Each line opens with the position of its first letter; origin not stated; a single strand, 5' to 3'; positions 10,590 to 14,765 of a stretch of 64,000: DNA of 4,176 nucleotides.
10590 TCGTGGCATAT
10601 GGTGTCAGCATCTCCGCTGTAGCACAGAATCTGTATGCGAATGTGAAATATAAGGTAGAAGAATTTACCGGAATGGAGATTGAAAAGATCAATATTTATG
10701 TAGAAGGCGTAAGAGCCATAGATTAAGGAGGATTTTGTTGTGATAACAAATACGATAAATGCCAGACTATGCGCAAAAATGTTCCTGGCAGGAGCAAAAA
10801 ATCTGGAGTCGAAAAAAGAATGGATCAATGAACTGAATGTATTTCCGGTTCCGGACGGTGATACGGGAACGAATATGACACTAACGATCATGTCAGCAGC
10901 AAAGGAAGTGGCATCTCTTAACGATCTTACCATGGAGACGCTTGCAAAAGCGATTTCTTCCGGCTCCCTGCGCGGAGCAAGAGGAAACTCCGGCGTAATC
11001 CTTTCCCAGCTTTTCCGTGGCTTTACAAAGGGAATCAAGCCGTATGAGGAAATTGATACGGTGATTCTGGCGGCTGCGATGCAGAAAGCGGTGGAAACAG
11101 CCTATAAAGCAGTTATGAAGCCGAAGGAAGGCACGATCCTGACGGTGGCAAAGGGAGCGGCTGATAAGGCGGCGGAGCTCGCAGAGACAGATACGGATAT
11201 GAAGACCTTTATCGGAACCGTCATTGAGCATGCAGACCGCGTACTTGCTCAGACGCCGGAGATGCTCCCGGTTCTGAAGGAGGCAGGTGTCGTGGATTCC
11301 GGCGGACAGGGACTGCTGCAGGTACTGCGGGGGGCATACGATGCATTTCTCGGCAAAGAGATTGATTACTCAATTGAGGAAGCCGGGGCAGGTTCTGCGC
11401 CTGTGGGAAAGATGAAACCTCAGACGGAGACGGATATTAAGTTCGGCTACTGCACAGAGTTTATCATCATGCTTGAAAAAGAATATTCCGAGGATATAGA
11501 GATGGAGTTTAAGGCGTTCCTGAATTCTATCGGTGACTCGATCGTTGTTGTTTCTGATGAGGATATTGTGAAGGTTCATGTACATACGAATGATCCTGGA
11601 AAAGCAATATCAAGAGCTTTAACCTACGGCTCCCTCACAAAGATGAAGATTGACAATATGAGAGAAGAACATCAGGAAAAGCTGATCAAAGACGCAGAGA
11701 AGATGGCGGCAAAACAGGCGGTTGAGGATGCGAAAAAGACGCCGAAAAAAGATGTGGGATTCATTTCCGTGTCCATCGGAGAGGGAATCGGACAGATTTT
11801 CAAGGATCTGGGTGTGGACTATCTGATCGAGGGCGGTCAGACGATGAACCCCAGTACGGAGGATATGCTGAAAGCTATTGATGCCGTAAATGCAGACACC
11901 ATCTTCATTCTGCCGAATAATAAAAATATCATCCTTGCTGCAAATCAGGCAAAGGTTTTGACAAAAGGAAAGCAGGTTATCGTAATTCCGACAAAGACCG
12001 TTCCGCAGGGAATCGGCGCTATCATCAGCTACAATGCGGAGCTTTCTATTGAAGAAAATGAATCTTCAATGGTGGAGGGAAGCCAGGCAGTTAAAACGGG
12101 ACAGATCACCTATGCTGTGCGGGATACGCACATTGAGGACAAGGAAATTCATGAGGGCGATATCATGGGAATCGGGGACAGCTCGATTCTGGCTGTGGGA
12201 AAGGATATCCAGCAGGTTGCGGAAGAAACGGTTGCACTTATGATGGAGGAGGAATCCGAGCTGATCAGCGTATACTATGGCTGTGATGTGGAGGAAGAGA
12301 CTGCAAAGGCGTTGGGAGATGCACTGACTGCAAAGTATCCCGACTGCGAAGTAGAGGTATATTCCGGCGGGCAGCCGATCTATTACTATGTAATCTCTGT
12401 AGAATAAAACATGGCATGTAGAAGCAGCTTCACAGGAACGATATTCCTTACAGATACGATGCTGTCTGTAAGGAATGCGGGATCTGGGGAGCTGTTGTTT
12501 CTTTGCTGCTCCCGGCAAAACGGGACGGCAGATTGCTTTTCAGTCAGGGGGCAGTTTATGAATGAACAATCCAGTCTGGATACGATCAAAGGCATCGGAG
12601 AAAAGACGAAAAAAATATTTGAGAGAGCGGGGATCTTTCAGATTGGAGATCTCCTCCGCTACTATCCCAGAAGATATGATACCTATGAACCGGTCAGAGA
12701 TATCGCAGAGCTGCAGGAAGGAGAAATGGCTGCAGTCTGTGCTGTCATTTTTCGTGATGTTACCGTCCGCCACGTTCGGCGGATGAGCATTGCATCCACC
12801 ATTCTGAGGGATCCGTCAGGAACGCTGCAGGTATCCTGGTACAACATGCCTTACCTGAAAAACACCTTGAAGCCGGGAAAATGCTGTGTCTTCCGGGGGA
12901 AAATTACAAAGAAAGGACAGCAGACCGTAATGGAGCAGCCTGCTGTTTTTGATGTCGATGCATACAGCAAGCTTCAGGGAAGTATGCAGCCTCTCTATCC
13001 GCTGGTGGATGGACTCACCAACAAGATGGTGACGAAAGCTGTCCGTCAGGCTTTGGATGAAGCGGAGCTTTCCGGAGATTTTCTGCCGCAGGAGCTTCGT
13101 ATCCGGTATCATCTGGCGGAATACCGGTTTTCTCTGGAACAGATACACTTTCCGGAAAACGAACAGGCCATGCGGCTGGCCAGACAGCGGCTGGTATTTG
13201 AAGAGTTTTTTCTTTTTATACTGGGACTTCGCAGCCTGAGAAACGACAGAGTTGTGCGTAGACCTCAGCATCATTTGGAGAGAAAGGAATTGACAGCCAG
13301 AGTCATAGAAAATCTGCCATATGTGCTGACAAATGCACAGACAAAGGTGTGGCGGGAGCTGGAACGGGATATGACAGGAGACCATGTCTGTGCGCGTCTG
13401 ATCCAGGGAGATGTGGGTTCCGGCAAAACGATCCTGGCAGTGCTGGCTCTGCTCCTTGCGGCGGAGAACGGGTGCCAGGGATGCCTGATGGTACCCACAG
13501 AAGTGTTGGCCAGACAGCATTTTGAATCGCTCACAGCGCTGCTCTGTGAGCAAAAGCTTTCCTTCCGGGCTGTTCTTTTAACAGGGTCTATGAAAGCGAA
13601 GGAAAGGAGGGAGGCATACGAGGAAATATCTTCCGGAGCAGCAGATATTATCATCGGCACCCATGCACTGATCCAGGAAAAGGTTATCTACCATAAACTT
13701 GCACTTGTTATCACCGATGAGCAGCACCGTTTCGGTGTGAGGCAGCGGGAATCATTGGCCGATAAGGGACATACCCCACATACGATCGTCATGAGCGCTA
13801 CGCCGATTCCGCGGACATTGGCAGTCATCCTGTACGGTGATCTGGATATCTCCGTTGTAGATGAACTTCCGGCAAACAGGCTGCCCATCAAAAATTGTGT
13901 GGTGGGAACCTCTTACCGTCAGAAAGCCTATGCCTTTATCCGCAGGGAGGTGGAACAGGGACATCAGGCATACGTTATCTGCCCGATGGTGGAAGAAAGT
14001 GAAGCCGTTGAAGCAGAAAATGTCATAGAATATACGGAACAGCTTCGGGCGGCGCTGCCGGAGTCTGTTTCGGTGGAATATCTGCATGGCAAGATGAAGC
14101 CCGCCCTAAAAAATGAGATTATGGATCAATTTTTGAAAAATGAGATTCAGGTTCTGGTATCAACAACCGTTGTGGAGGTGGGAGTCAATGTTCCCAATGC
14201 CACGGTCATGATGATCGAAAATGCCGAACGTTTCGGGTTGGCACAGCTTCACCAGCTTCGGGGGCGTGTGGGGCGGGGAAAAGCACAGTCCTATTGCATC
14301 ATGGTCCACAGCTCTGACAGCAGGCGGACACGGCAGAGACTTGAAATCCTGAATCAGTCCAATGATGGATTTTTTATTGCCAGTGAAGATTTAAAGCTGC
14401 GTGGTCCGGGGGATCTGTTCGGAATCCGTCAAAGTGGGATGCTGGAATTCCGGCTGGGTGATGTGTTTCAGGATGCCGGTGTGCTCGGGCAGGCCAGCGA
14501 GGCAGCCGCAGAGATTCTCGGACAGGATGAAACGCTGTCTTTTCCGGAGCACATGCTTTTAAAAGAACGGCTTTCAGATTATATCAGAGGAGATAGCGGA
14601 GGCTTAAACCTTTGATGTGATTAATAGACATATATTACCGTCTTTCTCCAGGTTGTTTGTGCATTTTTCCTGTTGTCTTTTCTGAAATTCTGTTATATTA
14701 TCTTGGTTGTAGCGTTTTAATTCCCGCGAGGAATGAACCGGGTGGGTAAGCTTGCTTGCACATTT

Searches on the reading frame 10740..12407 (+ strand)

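Call 91: search_protein_families(library=pfam, proteins=[window:10740-12407:+], max_evalue=0.00001)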
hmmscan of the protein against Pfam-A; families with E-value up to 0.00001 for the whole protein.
window:10740-12407:+ (555 aa): 3 families
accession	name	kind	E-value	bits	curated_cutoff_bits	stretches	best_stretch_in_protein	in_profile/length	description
PF13684.11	FakA-like_C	-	2.3e-87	292.4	23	1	340-555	1-216/216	Fatty acid kinase subunit A-like, C-terminal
PF02734.22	Dak2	-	2.1e-40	138.9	27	1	36-200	1-173/174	DAK2 domain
PF21645.3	FakA-like_M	-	1.5e-32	111.7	24.9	1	234-313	1-79/80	Fatty acid kinase subunit A-like, middle domain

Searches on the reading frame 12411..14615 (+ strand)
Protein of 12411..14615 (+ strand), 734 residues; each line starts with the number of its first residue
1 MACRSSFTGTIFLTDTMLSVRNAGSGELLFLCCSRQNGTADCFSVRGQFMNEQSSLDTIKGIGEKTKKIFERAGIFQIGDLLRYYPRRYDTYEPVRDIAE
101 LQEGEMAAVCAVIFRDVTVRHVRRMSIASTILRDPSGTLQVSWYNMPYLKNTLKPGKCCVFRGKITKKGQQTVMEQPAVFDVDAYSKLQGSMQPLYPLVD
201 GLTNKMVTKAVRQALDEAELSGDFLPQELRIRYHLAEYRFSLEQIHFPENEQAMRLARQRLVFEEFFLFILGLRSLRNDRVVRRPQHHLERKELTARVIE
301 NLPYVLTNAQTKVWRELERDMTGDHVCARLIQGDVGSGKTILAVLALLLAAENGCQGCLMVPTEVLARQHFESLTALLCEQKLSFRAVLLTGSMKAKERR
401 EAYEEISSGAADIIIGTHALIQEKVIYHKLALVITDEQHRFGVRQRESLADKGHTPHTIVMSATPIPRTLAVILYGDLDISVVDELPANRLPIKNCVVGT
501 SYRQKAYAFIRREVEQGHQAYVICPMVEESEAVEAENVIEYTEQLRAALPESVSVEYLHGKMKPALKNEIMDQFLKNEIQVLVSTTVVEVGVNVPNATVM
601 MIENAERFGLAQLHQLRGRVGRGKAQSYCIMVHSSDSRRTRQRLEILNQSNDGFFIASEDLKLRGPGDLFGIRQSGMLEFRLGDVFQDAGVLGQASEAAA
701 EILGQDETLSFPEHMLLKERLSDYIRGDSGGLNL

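Call 91: search_protein_families(library=pfam, proteins=[window:12411-14615:+], max_evalue=0.00001)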
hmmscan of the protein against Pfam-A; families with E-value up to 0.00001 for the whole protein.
window:12411-14615:+ (734 aa): 5 families
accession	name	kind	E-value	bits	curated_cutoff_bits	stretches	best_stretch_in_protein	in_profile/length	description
PF00271.37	Helicase_C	-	1.9e-26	92.9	23.5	1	512-623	8-109/110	Helicase conserved C-terminal domain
PF00270.35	DEAD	-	7e-23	81.6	26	1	308-470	2-164/167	DEAD/DEAH box helicase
PF17191.10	RecG_wedge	-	2.2e-19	70.1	23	1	59-215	5-159/162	RecG wedge domain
PF19833.4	RecG_dom3_C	-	5e-15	55.8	26.8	1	651-723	2-75/87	ATP-dependent DNA helicase RecG, domain 3, C-terminal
PF04851.21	ResIII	-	4.6e-08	33.6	22.5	1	306-465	4-162/164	Type III restriction enzyme, res subunit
